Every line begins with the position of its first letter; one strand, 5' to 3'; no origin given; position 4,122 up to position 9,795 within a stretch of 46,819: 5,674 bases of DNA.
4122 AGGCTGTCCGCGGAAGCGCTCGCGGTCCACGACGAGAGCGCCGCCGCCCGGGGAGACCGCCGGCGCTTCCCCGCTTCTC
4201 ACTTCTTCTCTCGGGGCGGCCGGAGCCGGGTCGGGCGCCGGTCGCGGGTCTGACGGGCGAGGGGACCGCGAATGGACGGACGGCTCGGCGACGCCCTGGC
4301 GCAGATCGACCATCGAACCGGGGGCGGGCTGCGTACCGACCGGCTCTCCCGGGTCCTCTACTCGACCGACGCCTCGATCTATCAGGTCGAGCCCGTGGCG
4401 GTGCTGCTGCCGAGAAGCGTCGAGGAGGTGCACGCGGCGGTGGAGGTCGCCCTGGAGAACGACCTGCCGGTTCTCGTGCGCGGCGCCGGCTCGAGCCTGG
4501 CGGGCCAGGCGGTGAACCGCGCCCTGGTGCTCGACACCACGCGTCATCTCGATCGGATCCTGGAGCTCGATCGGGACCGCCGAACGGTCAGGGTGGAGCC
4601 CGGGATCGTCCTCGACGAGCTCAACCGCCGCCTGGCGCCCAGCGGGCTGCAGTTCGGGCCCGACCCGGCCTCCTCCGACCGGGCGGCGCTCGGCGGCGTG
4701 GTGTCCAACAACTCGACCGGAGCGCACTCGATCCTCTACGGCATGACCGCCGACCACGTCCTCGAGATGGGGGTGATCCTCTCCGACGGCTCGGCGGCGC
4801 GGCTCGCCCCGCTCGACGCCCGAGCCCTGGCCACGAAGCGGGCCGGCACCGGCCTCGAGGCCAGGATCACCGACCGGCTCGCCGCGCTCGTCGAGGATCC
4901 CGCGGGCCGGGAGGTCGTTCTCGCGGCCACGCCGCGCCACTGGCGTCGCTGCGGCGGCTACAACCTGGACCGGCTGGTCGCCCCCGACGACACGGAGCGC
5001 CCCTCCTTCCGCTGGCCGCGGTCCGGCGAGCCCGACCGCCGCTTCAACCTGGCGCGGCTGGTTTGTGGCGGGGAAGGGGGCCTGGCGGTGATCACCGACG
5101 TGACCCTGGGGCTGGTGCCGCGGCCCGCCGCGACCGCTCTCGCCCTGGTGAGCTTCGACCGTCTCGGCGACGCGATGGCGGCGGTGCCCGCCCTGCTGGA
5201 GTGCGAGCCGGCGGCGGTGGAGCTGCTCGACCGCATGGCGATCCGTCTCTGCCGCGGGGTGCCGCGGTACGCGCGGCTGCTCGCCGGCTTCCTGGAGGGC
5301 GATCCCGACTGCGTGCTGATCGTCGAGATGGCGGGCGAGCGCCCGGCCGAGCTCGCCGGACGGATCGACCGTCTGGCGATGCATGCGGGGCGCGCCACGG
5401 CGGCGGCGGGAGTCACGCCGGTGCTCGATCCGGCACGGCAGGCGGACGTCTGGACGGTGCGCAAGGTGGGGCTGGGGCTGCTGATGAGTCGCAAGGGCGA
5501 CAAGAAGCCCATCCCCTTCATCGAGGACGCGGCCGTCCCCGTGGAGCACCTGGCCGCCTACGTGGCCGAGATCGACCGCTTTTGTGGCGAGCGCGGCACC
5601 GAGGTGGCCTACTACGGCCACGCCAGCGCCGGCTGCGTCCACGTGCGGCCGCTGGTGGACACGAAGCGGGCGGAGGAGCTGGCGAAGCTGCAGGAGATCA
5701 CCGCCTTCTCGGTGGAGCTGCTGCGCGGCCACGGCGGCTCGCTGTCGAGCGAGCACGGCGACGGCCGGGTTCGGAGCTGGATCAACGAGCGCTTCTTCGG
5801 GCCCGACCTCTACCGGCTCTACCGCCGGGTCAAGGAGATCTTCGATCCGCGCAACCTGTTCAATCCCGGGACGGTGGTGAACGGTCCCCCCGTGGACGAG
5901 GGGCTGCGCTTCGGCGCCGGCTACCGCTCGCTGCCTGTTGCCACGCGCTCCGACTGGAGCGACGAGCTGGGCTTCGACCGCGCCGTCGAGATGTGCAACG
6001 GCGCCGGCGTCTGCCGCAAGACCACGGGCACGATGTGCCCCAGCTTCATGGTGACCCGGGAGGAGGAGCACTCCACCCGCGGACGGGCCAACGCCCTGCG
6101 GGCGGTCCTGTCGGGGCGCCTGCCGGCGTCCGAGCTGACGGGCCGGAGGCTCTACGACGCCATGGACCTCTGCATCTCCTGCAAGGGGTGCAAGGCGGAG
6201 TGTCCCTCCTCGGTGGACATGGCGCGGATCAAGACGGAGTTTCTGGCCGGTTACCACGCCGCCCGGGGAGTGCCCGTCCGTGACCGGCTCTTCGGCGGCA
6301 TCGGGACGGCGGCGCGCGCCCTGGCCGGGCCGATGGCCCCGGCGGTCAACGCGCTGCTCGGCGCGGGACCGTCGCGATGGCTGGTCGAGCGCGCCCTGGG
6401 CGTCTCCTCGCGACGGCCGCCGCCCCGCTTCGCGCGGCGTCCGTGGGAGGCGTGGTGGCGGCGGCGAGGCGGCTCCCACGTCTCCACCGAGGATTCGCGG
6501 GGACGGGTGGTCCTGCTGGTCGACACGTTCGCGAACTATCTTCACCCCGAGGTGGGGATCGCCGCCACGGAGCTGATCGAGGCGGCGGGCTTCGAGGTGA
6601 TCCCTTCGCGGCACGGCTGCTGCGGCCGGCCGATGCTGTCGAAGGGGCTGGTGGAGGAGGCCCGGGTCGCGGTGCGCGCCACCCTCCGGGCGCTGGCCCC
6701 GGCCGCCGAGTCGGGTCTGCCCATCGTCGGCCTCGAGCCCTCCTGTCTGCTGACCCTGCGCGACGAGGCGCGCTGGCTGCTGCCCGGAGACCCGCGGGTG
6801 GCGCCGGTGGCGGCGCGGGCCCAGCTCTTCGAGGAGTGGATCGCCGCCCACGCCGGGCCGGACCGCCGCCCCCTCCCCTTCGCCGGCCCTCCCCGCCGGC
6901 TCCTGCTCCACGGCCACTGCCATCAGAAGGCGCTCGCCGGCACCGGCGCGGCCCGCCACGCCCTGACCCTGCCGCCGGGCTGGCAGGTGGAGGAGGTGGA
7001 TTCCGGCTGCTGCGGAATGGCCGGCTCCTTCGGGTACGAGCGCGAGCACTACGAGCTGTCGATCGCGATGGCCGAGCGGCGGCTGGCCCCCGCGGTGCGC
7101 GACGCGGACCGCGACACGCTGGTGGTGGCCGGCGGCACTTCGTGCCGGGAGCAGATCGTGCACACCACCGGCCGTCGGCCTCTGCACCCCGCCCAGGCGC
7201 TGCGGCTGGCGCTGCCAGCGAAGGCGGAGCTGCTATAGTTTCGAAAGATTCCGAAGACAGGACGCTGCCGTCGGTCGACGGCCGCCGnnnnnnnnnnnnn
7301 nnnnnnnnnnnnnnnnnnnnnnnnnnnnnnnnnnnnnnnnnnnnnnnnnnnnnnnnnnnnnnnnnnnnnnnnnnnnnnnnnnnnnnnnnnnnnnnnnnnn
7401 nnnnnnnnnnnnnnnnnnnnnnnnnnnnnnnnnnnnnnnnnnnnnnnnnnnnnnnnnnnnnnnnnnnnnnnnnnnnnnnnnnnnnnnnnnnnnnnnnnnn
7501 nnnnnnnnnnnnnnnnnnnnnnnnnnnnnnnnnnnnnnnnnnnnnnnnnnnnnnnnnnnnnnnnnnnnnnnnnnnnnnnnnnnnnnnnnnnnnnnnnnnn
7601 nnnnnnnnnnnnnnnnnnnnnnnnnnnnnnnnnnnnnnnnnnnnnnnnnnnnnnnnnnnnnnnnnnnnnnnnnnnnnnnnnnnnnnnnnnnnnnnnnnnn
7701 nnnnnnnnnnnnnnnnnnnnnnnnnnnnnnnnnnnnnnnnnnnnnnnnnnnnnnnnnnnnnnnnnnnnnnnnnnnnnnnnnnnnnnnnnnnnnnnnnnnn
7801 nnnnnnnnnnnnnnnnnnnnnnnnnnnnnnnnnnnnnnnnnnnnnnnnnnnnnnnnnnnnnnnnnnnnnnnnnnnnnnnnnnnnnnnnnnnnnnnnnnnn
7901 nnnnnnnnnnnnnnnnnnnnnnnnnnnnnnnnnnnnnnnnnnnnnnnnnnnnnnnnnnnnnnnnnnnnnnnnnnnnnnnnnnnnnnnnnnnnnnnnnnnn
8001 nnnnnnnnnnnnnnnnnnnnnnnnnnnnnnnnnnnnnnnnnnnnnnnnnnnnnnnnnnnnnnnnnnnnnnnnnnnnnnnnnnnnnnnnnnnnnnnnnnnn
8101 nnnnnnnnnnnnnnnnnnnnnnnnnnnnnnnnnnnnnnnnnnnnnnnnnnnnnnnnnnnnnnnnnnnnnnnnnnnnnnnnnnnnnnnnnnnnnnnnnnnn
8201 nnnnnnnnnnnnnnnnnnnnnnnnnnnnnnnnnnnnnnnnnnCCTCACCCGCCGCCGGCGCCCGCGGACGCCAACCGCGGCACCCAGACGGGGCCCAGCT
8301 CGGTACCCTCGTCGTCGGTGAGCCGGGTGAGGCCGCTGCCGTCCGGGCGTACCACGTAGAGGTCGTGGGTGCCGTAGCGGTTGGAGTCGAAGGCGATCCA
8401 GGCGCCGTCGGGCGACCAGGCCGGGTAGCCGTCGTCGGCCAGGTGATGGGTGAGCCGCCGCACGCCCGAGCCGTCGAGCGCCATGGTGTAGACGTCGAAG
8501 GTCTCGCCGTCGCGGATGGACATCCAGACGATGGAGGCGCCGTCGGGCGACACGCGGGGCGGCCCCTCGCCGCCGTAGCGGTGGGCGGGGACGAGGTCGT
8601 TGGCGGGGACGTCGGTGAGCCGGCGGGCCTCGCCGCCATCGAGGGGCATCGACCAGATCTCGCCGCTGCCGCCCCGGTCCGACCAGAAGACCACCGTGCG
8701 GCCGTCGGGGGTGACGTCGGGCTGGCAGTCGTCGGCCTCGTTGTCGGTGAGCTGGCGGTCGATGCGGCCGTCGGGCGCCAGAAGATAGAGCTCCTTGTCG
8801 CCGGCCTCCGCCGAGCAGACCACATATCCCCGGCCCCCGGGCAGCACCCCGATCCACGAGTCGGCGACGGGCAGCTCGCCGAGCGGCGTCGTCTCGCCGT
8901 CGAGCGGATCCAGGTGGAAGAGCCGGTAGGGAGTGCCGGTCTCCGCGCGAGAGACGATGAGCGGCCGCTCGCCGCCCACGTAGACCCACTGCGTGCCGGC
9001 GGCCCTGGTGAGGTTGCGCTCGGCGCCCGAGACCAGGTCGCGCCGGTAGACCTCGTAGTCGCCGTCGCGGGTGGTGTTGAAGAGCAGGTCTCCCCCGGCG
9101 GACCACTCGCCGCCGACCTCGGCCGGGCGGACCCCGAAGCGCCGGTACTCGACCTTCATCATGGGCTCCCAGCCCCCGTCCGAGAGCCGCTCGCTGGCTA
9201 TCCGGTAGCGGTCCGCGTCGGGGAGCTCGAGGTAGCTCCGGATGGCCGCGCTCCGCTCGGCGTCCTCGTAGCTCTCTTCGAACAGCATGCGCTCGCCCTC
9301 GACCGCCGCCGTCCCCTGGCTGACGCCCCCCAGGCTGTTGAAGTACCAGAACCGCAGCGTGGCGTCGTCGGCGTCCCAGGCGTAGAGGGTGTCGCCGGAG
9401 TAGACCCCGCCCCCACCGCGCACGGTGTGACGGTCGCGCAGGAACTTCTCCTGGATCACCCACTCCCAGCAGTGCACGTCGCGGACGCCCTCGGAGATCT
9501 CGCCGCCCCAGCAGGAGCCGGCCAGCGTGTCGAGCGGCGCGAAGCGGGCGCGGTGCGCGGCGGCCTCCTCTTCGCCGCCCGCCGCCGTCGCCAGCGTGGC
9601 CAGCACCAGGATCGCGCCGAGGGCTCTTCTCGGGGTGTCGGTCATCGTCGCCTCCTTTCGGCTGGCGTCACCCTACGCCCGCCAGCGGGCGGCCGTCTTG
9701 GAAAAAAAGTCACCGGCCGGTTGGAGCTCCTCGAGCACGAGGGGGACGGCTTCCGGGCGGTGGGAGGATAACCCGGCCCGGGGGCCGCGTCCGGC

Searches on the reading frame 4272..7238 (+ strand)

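Call 7: search_protein_families(library=pfam, proteins=[window:4272-7238:+], max_evalue=0.001)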
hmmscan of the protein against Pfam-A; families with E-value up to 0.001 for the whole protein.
window:4272-7238:+ (988 aa): 5 families
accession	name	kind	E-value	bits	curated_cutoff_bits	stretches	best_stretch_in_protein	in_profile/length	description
PF02913.24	FAD-oxidase_C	-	4.1e-51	174.5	21.2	1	285-535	2-248/248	FAD linked oxidases, C-terminal domain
PF01565.28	FAD_binding_4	-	1.5e-40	138.5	26.4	1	42-177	2-137/139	FAD binding domain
PF13183.11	Fer4_8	-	1.4e-08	35.6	27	1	572-648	2-68/68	4Fe-4S dicluster domain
PF13534.11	Fer4_17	-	3.1e-08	34.5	22.2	1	575-649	2-61/61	4Fe-4S dicluster domain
PF02754.22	CCG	-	1.4e-07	32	20.6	1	754-830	10-85/85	Cysteine-rich domain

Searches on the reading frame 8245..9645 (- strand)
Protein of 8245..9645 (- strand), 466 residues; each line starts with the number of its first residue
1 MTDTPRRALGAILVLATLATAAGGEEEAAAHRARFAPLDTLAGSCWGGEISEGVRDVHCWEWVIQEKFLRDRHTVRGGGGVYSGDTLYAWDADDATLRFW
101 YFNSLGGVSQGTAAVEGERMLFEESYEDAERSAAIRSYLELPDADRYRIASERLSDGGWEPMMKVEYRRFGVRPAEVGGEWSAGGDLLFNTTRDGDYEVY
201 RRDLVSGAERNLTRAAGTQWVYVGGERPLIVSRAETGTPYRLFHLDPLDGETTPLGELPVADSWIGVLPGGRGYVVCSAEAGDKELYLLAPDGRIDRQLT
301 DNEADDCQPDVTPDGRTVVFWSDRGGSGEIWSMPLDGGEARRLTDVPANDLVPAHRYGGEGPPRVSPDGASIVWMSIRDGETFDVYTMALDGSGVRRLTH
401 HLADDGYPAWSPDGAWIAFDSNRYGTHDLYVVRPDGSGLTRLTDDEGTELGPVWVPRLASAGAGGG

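Call 7: search_protein_families(library=pfam, proteins=[window:8245-9645:-], max_evalue=0.001)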
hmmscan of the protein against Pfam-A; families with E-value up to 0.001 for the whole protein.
window:8245-9645:- (466 aa): 3 families
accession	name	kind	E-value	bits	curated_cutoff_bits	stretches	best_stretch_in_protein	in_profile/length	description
PF07676.18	PD40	-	1.1e-23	83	20.9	2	395-431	1-38/38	WD40-like Beta Propeller Repeat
PF07617.17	DUF1579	-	2.7e-05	24.6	25.2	1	65-169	44-155/155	Protein of unknown function (DUF1579)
PF00930.27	DPPIV_N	-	4.6e-05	22.7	22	0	377-448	17-84/354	Dipeptidyl peptidase IV (DPP IV) N-terminal region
